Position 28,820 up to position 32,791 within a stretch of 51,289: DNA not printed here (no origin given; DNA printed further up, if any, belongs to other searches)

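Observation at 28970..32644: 1224-aa single-chain fusion of GltD/NfnB/SudA-like and PyrK/NfnA/SudB-like modules behind an unassigned N-terminal domain of about 300 aa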

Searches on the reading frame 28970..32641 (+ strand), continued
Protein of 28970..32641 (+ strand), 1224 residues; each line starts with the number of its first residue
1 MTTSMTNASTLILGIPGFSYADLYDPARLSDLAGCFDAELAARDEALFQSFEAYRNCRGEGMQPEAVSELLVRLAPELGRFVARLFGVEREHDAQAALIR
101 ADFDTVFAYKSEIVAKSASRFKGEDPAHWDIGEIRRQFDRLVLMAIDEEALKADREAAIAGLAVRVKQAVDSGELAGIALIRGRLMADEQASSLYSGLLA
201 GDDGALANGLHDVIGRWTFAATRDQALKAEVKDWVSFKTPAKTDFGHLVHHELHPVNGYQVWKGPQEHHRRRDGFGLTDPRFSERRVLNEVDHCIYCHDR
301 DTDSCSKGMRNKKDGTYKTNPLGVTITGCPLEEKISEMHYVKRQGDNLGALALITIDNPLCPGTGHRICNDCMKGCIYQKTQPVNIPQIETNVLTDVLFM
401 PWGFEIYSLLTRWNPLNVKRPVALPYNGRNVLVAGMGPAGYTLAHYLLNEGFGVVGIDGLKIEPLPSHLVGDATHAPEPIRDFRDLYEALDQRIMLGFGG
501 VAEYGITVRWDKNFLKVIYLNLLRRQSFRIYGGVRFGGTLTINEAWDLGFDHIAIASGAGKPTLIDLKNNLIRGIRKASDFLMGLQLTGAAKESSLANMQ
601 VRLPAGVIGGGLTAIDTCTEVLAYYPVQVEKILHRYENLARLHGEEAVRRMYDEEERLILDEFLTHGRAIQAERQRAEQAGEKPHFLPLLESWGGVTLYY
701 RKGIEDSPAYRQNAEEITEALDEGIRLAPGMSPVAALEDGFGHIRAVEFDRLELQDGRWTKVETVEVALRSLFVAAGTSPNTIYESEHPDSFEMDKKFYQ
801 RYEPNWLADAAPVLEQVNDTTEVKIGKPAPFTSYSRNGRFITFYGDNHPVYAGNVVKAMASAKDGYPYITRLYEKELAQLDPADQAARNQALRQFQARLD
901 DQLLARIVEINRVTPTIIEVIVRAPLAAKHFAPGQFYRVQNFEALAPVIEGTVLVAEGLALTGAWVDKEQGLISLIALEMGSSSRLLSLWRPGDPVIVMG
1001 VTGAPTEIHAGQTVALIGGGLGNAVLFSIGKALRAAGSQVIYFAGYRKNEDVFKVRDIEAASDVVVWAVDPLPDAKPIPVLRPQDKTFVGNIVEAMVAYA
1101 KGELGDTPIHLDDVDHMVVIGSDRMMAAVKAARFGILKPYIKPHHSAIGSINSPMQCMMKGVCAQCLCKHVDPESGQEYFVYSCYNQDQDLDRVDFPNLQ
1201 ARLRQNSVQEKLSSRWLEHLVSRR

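Call 7: find_homologous_proteins(query=window:28970-32641:+, max_evalue=1e-10)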
Query window:28970-32641:+ (1224 aa): 8000 proteins with E <= 1e-10 among 8000 candidates; the best 120 are listed.
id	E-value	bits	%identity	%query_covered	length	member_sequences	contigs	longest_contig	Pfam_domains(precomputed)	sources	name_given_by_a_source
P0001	0.0e+0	2827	100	100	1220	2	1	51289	PF27156.1,PF07992.21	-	-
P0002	0.0e+0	2443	86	100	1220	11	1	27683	PF27156.1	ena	-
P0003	0.0e+0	2436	85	100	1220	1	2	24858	PF27156.1,PF07992.21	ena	-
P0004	0.0e+0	2423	85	100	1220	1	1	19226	PF27156.1,PF07992.21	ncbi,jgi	jgi:NADPH-dependent glutamate synthase beta subunit-like oxidoreductase/NAD(P)H-flavin reductase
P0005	0.0e+0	2405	85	100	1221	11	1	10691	PF27156.1,PF07992.21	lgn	-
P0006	0.0e+0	2398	84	100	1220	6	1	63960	PF27156.1,PF07992.21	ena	-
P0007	0.0e+0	2386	84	100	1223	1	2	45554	PF27156.1,PF07992.21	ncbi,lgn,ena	-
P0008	0.0e+0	2382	84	100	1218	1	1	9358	PF27156.1,PF07992.21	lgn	-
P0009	0.0e+0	2378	83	100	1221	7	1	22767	PF27156.1,PF07992.21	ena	-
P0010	0.0e+0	2343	83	100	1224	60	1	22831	PF27156.1,PF07992.21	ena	-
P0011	0.0e+0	2336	82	100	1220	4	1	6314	PF27156.1,PF07992.21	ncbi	-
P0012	0.0e+0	2334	81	100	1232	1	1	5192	PF27156.1,PF07992.21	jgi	jgi:NADPH-dependent glutamate synthase beta subunit-like oxidoreductase/NAD(P)H-flavin reductase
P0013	0.0e+0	2320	81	100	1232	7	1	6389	PF27156.1,PF07992.21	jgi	jgi:NADPH-dependent glutamate synthase beta subunit-like oxidoreductase/NAD(P)H-flavin reductase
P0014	0.0e+0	2313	81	100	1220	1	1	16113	PF27156.1,PF07992.21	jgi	jgi:NADPH-dependent glutamate synthase beta subunit-like oxidoreductase/NAD(P)H-flavin reductase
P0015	0.0e+0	2296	80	100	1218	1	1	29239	PF27156.1,PF07992.21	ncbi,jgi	jgi:NADPH-dependent glutamate synthase beta subunit-like oxidoreductase/NAD(P)H-flavin reductase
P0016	0.0e+0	2296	80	100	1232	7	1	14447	PF27156.1,PF07992.21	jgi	jgi:NADPH-dependent glutamate synthase beta subunit-like oxidoreductase/NAD(P)H-flavin reductase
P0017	0.0e+0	2287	80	100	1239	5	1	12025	PF27156.1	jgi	jgi:NADPH-dependent glutamate synthase beta subunit-like oxidoreductase/NAD(P)H-flavin reductase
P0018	0.0e+0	2281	79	100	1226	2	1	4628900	PF27156.1,PF07992.21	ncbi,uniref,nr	ncbi:NADPH-dependent glutamate synthase beta chain [Methylomagnum ishizawai]|uniref:NADPH-dependent 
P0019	0.0e+0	2279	80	100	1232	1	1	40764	PF27156.1,PF07992.21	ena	-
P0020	0.0e+0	2273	79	100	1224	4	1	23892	PF27156.1,PF07992.21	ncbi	ncbi:pyridine nucleotide-disulfide oxidoreductase [Methylomagnum sp.]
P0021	0.0e+0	2263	79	99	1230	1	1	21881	PF27156.1,PF07992.21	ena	-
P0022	0.0e+0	2254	79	100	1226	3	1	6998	PF27156.1,PF07992.21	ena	-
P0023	0.0e+0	2250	79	100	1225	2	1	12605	PF27156.1,PF07992.21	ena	-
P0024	0.0e+0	2241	78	100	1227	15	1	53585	PF27156.1,PF07992.21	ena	-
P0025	0.0e+0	2237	79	100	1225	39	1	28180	PF27156.1,PF07992.21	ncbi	ncbi:MAG: hypothetical protein RL333_1234 [Pseudomonadota bacterium]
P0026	0.0e+0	2226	78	100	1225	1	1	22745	PF27156.1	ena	-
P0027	0.0e+0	2225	78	100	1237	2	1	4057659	PF27156.1,PF07992.21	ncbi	ncbi:FAD-dependent oxidoreductase [Methylocaldum sp. MU1018]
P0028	0.0e+0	2219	79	100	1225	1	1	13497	PF27156.1,PF07992.21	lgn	-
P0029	0.0e+0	2213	77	100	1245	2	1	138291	PF27156.1,PF07992.21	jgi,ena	-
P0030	0.0e+0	2209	78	99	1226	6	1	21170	PF27156.1,PF07992.21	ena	-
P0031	0.0e+0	2208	78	100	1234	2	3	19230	PF27156.1,PF07992.21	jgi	jgi:NADPH-dependent glutamate synthase beta subunit-like oxidoreductase/NAD(P)H-flavin reductase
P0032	0.0e+0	2205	78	100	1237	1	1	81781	PF27156.1,PF07992.21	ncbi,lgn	-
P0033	0.0e+0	2204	78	100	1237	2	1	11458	PF27156.1,PF07992.21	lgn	-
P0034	0.0e+0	2199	78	100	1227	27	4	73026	PF27156.1,PF07992.21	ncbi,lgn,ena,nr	ncbi:MAG: pyridine nucleotide-disulfide oxidoreductase [Gammaproteobacteria bacterium]|nr:pyridine n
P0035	0.0e+0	2196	77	100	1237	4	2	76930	PF27156.1,PF07992.21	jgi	jgi:NADPH-dependent glutamate synthase beta subunit-like oxidoreductase/NAD(P)H-flavin reductase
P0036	0.0e+0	2195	77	100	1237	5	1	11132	PF27156.1,PF07992.21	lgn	-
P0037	0.0e+0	2193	78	99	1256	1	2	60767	PF27156.1,PF07992.21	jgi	jgi:NADPH-dependent glutamate synthase beta subunit-like oxidoreductase/NAD(P)H-flavin reductase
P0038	0.0e+0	2191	77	100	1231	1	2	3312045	PF27156.1,PF07992.21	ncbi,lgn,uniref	ncbi:FAD-dependent oxidoreductase [Candidatus Methylocalor cossyra]|uniref:NADPH-dependent glutamate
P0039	0.0e+0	2189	77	100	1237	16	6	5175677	PF27156.1,PF07992.21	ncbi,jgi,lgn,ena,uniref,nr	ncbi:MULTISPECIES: FAD-dependent oxidoreductase [Methylocaldum]|jgi:NADPH-dependent glutamate syntha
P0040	0.0e+0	2186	78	100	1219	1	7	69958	PF27156.1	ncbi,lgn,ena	-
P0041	0.0e+0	2186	78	100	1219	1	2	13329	PF27156.1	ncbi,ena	-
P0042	0.0e+0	2186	78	100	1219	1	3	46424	PF27156.1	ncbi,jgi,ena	ncbi:MAG: pyridine nucleotide-disulfide oxidoreductase [Methylococcus sp.]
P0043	0.0e+0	2185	78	100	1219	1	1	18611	PF27156.1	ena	-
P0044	0.0e+0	2185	78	100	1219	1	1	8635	PF27156.1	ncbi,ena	-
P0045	0.0e+0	2183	76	100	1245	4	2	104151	PF27156.1,PF07992.21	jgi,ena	-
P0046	0.0e+0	2182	78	100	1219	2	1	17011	PF27156.1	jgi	-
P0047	0.0e+0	2182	78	100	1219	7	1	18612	PF27156.1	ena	-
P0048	0.0e+0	2171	77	100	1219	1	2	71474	PF27156.1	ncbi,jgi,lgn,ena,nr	ncbi:MAG: pyridine nucleotide-disulfide oxidoreductase [Methylococcus sp.]|jgi:NADPH-dependent gluta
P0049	0.0e+0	2161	76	100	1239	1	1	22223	PF27156.1,PF07992.21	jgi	jgi:NADPH-dependent glutamate synthase beta subunit-like oxidoreductase/NAD(P)H-flavin reductase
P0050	0.0e+0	2152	76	99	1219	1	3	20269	PF27156.1,PF07992.21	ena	-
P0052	0.0e+0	2115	75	99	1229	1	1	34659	PF27156.1,PF07992.21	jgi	jgi:NADPH-dependent glutamate synthase beta subunit-like oxidoreductase/NAD(P)H-flavin reductase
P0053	0.0e+0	2095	74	100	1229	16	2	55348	PF27156.1,PF07992.21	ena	-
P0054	0.0e+0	2085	74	99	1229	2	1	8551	PF27156.1,PF07992.21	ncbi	-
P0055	0.0e+0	2083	74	99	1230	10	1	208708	PF27156.1,PF07992.21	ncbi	ncbi:FAD-dependent oxidoreductase [Methylolobus aquaticus]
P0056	0.0e+0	2082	74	100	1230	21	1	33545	PF27156.1,PF07992.21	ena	-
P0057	0.0e+0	2080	74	99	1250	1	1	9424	PF27156.1,PF07992.21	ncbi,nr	ncbi:MAG: FAD-dependent oxidoreductase [Candidatus Desulforudis sp.]|nr:FAD-dependent oxidoreductase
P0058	0.0e+0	2078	74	99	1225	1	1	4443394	PF27156.1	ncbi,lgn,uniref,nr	ncbi:pyridine nucleotide-disulfide oxidoreductase [Methylococcus sp. EFPC2]|uniref:pyridine nucleoti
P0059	0.0e+0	2078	74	100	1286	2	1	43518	PF27156.1,PF07992.21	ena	-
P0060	0.0e+0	2077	74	99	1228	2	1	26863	PF27156.1,PF07992.21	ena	-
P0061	0.0e+0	2075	73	100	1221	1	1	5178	PF27156.1,PF07992.21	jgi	jgi:NADPH-dependent glutamate synthase beta subunit-like oxidoreductase/NAD(P)H-flavin reductase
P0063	0.0e+0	2068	73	99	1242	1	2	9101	PF27156.1,PF07992.21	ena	-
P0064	0.0e+0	2067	73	100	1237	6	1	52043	PF27156.1,PF07992.21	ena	-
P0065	0.0e+0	2065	73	100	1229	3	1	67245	PF27156.1,PF07992.21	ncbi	-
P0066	0.0e+0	2065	72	99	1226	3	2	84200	PF27156.1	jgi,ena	-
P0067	0.0e+0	2061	73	99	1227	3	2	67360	PF27156.1,PF07992.21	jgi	jgi:NADPH-dependent glutamate synthase beta subunit-like oxidoreductase/NAD(P)H-flavin reductase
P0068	0.0e+0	2060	73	99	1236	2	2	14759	PF27156.1,PF07992.21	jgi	jgi:NADPH-dependent glutamate synthase beta subunit-like oxidoreductase/NAD(P)H-flavin reductase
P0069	0.0e+0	2058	73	99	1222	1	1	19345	PF27156.1,PF07992.21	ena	-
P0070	0.0e+0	2055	73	99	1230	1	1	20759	PF27156.1,PF07992.21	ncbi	ncbi:MAG: pyridine nucleotide-disulfide oxidoreductase [Methylococcaceae bacterium]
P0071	0.0e+0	2045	73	100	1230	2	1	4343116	PF27156.1,PF07992.21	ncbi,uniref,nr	ncbi:pyridine nucleotide-disulfide oxidoreductase [Methylococcus mesophilus]|uniref:pyridine nucleot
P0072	0.0e+0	2041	73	100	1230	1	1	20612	PF27156.1,PF07992.21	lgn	-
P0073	0.0e+0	2041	72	99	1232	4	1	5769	PF27156.1,PF07992.21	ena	-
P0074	0.0e+0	2039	71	100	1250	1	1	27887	PF27156.1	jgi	jgi:NADPH-dependent glutamate synthase beta subunit-like oxidoreductase/NAD(P)H-flavin reductase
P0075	0.0e+0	2039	71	100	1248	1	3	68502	PF27156.1,PF07992.21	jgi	jgi:NADPH-dependent glutamate synthase beta subunit-like oxidoreductase/NAD(P)H-flavin reductase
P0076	0.0e+0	2038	72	100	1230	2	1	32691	PF27156.1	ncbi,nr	ncbi:MAG: pyridine nucleotide-disulfide oxidoreductase [Methylococcus sp.]|nr:pyridine nucleotide-di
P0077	0.0e+0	2037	71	99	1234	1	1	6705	PF27156.1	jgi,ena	-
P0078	0.0e+0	2033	72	99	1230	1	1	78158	PF27156.1,PF07992.21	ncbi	ncbi:MAG: pyridine nucleotide-disulfide oxidoreductase [Gammaproteobacteria bacterium]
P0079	0.0e+0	2030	72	99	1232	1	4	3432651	PF27156.1,PF07992.21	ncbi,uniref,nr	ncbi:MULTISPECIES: pyridine nucleotide-disulfide oxidoreductase [Methylococcus]|uniref:Pyridine nucl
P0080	0.0e+0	2028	72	100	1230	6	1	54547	PF27156.1,PF07992.21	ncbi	ncbi:MAG: pyridine nucleotide-disulfide oxidoreductase [Pseudomonadota bacterium]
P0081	0.0e+0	2023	72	99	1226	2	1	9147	PF27156.1,PF07992.21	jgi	-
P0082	0.0e+0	2022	71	99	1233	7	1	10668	PF27156.1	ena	-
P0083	0.0e+0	2020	73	99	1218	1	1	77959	PF27156.1,PF07992.21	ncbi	ncbi:MAG: FAD-dependent oxidoreductase [Methylotetracoccus sp.]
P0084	0.0e+0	2019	71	99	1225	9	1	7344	PF27156.1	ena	-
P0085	0.0e+0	2019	70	99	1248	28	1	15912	PF27156.1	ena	-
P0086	0.0e+0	2018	72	99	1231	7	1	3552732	PF27156.1,PF07992.21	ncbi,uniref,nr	ncbi:FAD-dependent oxidoreductase [Methylococcus capsulatus]|uniref:FAD-dependent oxidoreductase n=1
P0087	0.0e+0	2014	71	99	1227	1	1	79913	PF27156.1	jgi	-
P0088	0.0e+0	2013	71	100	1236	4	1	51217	PF27156.1,PF07992.21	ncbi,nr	ncbi:MAG TPA: FAD-dependent oxidoreductase [Methylococcus sp.]|nr:FAD-dependent oxidoreductase [Meth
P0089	0.0e+0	2009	72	100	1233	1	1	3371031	PF27156.1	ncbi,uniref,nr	ncbi:pyridine nucleotide-disulfide oxidoreductase [Methylococcus geothermalis]|uniref:Pyridine nucle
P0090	0.0e+0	1999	71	100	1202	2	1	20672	PF27156.1,PF07992.21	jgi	jgi:NADPH-dependent glutamate synthase beta subunit-like oxidoreductase/NAD(P)H-flavin reductase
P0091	0.0e+0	1998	71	99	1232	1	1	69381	PF27156.1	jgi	jgi:NAD(P)H-flavin reductase/NADPH-dependent glutamate synthase beta subunit-like oxidoreductase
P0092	0.0e+0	1995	70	99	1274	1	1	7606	PF27156.1,PF07992.21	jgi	-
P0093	0.0e+0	1995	71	100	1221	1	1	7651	PF27156.1,PF07992.21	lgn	-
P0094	0.0e+0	1994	70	100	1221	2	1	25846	PF27156.1,PF07992.21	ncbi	-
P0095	0.0e+0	1993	71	100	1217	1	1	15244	PF27156.1,PF07992.21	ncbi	ncbi:MAG: pyridine nucleotide-disulfide oxidoreductase [Gammaproteobacteria bacterium]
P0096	0.0e+0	1992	72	100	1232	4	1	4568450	PF27156.1,PF07992.21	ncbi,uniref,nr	ncbi:pyridine nucleotide-disulfide oxidoreductase [Candidatus Methylospira mobilis]|uniref:pyridine 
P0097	0.0e+0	1992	71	99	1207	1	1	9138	PF27156.1,PF07992.21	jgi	jgi:NADPH-dependent glutamate synthase beta subunit-like oxidoreductase/NAD(P)H-flavin reductase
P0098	0.0e+0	1986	71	99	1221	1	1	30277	PF27156.1,PF07992.21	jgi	jgi:NADPH-dependent glutamate synthase beta subunit-like oxidoreductase/NAD(P)H-flavin reductase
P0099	0.0e+0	1984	70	100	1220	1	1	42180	PF27156.1,PF07992.21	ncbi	ncbi:MAG: FAD-dependent oxidoreductase [Gammaproteobacteria bacterium]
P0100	0.0e+0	1984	70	100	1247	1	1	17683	PF27156.1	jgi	jgi:NADPH-dependent glutamate synthase beta subunit-like oxidoreductase/NAD(P)H-flavin reductase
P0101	0.0e+0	1974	69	100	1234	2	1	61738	PF27156.1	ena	-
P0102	0.0e+0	1973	70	100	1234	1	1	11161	PF27156.1,PF07992.21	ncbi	-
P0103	0.0e+0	1972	68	100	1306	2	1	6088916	PF27156.1,PF07992.21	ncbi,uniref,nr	ncbi:oxidoreductase FAD/NAD(P)-binding domain-containing protein [Methylocaldum marinum]|uniref:Oxid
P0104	0.0e+0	1971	69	100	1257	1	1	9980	PF27156.1,PF07992.21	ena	-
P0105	0.0e+0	1968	69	99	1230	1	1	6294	PF27156.1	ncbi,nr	ncbi:MAG: pyridine nucleotide-disulfide oxidoreductase [Methylomarinum sp.]|nr:pyridine nucleotide-d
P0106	0.0e+0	1964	69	100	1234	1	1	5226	PF27156.1,PF07992.21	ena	-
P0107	0.0e+0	1961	68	100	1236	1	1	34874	PF27156.1,PF07992.21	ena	-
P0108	0.0e+0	1960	68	100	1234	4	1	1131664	PF27156.1,PF07992.21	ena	-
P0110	0.0e+0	1955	68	100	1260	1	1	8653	PF27156.1,PF07992.21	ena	-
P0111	0.0e+0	1954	68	100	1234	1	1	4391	PF27156.1,PF07992.21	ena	-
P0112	0.0e+0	1951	69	100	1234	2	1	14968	PF27156.1,PF07992.21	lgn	-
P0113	0.0e+0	1951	69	99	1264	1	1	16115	PF27156.1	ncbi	-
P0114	0.0e+0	1946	69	99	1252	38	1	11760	PF27156.1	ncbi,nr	ncbi:MAG: hypothetical protein USCGTAYLOR_02038 [Chromatiales bacterium USCg_Taylor]|nr:MAG: hypothe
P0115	0.0e+0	1944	69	99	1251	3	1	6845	PF27156.1,PF07992.21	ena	-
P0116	0.0e+0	1942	68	99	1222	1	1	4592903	PF27156.1,PF07992.21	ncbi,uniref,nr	ncbi:pyridine nucleotide-disulfide oxidoreductase [Methylomonas rapida]|uniref:Pyridine nucleotide-d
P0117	0.0e+0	1941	69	99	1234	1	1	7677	PF27156.1,PF07992.21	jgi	jgi:NADPH-dependent glutamate synthase beta subunit-like oxidoreductase/NAD(P)H-flavin reductase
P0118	0.0e+0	1940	68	100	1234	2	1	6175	PF27156.1,PF07992.21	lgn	-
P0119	0.0e+0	1940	69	99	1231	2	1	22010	PF27156.1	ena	-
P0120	0.0e+0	1939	68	100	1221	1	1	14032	PF27156.1,PF07992.21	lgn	-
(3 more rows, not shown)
